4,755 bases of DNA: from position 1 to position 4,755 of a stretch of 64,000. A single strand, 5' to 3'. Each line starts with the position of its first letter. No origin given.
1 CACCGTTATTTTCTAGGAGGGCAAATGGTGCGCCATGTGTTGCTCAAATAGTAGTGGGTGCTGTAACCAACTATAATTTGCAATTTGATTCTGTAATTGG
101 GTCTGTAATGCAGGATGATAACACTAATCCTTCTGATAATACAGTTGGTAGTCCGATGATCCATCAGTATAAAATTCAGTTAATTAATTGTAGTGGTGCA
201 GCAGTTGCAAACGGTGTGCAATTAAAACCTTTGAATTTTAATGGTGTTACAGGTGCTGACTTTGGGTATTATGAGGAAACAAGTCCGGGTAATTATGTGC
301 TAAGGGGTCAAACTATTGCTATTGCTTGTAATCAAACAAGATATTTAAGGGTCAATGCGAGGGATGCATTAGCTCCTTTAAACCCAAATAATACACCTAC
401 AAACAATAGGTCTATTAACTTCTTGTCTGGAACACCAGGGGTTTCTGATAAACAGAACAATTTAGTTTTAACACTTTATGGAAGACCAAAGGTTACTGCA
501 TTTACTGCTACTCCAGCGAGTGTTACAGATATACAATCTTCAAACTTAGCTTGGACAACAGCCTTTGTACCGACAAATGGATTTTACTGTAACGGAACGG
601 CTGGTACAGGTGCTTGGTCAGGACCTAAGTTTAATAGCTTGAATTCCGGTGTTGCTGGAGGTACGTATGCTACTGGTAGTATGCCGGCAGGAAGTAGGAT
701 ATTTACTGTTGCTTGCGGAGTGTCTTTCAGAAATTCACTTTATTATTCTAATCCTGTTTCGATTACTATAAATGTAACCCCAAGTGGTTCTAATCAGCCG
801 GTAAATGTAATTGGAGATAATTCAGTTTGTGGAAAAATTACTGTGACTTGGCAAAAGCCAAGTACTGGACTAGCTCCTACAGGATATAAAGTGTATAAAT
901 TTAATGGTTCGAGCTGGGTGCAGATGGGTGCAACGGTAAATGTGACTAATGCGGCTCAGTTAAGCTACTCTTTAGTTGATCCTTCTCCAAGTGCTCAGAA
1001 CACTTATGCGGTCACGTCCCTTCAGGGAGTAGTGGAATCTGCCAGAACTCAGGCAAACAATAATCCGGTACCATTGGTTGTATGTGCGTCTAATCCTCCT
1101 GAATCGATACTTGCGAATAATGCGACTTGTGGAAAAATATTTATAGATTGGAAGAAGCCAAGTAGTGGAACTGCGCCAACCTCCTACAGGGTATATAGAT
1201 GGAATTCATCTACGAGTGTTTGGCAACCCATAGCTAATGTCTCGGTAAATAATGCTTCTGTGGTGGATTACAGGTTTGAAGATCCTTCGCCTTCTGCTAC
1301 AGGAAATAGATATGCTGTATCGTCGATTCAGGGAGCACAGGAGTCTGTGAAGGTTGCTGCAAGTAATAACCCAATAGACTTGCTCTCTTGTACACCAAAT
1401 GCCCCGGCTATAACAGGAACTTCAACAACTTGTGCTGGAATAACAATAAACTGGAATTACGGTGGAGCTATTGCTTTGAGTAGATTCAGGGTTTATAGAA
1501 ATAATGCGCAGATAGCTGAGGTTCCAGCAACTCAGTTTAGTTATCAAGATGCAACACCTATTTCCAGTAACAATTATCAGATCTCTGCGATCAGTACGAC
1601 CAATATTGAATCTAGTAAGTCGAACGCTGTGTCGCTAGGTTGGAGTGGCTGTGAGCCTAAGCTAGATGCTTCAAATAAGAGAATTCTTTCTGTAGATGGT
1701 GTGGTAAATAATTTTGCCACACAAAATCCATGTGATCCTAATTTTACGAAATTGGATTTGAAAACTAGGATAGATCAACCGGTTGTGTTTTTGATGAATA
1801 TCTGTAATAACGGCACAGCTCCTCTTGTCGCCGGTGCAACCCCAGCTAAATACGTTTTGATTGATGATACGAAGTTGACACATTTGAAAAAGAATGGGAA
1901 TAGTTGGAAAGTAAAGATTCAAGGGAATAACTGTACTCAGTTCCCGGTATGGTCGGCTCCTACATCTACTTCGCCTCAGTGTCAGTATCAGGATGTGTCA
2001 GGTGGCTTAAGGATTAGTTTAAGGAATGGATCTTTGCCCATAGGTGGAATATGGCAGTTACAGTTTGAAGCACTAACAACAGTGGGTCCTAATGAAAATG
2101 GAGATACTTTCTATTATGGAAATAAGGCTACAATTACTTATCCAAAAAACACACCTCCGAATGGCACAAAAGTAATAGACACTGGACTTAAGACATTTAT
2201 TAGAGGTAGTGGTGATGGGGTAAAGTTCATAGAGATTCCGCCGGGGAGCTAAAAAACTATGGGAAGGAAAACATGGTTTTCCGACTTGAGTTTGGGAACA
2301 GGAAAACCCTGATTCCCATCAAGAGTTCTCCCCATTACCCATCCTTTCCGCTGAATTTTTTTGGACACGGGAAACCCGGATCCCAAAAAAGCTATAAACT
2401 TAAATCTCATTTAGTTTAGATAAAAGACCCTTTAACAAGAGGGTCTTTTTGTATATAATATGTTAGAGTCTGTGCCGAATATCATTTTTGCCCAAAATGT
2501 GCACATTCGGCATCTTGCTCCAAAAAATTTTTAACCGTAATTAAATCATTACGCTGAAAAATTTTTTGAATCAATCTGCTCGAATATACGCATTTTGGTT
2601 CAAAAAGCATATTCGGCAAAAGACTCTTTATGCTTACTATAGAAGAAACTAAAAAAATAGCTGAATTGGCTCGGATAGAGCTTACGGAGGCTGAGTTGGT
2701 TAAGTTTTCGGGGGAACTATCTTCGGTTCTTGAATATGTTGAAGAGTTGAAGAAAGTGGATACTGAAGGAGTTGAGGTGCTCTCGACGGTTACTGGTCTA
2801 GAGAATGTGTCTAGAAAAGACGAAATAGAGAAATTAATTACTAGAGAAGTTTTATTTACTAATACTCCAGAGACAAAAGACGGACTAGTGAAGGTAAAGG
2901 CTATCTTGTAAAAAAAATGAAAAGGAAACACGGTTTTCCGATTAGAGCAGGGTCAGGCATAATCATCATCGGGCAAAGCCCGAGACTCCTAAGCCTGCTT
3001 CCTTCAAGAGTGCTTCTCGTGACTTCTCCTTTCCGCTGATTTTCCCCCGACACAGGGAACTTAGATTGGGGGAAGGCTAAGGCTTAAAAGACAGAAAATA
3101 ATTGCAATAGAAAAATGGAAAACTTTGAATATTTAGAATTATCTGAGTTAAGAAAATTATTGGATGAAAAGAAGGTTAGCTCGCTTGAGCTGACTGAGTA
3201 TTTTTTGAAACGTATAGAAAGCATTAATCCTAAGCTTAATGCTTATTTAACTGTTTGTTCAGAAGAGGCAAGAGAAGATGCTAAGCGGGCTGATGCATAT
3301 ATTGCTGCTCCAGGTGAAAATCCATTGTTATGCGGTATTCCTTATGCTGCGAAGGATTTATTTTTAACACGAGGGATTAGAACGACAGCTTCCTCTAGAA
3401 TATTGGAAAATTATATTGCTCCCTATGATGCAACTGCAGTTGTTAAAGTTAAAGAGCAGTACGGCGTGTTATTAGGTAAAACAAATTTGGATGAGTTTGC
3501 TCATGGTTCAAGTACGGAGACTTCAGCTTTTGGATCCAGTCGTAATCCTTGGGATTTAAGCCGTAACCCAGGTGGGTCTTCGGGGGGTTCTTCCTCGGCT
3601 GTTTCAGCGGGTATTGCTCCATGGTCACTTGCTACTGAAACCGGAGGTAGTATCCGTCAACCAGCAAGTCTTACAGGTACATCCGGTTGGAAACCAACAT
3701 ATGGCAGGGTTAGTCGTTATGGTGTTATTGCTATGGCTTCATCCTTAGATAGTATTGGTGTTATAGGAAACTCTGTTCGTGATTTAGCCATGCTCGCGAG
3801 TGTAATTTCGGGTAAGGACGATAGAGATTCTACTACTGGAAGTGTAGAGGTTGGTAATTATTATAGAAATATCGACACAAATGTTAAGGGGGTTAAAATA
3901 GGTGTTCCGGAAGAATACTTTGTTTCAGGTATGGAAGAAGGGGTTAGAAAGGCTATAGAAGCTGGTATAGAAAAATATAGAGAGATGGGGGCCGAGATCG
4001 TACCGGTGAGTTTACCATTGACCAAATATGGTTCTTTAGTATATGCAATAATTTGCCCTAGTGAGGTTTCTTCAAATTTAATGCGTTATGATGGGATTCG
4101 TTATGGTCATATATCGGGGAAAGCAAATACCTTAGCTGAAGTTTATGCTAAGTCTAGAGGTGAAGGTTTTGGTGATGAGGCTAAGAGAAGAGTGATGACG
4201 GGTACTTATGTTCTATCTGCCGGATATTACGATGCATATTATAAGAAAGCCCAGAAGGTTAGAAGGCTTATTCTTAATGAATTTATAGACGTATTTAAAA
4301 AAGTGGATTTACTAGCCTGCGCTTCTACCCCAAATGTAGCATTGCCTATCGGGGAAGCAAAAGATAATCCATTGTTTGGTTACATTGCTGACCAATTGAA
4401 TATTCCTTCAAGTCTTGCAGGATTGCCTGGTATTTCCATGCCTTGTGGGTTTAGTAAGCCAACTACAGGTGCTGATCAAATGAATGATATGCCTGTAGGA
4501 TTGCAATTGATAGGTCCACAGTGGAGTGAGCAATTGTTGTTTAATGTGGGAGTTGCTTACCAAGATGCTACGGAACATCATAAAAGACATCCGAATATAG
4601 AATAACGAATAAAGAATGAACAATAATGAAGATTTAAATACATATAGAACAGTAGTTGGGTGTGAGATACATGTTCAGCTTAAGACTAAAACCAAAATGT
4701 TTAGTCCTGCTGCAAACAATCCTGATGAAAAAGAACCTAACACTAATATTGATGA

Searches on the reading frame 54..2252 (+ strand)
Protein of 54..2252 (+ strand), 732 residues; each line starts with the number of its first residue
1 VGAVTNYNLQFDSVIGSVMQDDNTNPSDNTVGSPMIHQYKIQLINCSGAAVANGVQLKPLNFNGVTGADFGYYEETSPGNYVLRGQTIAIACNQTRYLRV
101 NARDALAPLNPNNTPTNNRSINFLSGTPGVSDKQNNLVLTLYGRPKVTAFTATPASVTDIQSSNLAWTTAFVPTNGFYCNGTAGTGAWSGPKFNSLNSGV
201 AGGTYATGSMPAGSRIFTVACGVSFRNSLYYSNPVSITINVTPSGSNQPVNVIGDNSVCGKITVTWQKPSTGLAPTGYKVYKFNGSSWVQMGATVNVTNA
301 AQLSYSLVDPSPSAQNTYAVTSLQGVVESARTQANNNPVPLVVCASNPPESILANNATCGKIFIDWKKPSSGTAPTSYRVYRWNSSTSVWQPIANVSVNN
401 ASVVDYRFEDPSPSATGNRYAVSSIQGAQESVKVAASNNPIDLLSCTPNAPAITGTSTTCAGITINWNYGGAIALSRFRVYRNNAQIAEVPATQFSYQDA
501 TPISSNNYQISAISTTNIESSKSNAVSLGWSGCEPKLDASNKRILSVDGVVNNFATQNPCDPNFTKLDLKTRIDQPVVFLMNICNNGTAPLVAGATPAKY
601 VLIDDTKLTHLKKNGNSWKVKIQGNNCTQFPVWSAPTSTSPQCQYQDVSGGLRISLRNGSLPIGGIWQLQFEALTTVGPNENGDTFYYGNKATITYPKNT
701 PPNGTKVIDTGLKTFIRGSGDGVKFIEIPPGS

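Call 51: find_encoding_contigs(protein=window:54-2252:+, flank=10000, max_places=3)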
Protein window:54-2252:+ (732 aa): no gene with exactly this product is on record in the collection.

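Call 70: search_protein_families(library=pfam, proteins=[window:54-2252:+], max_evalue=0.00001)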
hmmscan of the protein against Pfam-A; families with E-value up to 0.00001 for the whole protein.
window:54-2252:+ (732 aa): 0 families

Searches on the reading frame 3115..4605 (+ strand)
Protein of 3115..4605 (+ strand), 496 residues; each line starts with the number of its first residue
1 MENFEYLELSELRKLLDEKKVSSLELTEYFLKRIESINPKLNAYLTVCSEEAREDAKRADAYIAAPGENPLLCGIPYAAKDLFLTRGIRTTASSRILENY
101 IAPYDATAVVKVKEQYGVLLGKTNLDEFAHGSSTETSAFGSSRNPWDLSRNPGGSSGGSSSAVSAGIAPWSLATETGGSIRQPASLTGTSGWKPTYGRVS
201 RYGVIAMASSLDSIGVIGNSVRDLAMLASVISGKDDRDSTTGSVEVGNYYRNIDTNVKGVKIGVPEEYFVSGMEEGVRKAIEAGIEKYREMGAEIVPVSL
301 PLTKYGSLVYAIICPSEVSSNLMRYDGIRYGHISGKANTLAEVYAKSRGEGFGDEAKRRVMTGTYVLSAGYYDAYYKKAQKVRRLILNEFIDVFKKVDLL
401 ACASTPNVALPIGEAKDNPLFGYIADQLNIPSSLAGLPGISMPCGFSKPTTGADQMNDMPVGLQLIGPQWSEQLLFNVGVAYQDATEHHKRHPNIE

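Call 54: find_encoding_contigs(protein=window:3115-4605:+, flank=10000, max_places=3)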
Protein window:3115-4605:+ (496 aa): 5 contigs read that carry it; 3 places shown.
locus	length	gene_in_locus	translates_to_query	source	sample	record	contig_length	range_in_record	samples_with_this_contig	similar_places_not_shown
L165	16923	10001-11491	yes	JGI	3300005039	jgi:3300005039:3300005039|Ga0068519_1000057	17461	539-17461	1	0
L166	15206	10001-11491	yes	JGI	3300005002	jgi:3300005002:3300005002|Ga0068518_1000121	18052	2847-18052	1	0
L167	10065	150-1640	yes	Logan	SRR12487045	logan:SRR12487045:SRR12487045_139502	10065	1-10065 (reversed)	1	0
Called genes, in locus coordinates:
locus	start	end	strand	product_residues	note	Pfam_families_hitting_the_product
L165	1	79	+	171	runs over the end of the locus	PF27226:AF_1845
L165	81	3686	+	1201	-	-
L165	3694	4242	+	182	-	-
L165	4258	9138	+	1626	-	PF18370:RGI_lyase (faint)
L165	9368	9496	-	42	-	-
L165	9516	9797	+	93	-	PF02686:GatC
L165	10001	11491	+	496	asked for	PF01425:Amidase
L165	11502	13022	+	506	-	PF02934:GatB_N, PF02637:GatB_Yqey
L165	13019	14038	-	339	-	-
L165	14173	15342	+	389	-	PF00232:Glyco_hydro_1, PF02449:Glyco_hydro_42 (weak), PF00232:Glyco_hydro_1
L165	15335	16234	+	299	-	PF00892:EamA, PF06800:Sugar_transport (weak)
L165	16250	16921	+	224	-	?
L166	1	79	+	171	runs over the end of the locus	PF27226:AF_1845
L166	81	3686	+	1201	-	-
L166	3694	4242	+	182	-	-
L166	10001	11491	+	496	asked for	PF01425:Amidase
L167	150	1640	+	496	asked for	PF01425:Amidase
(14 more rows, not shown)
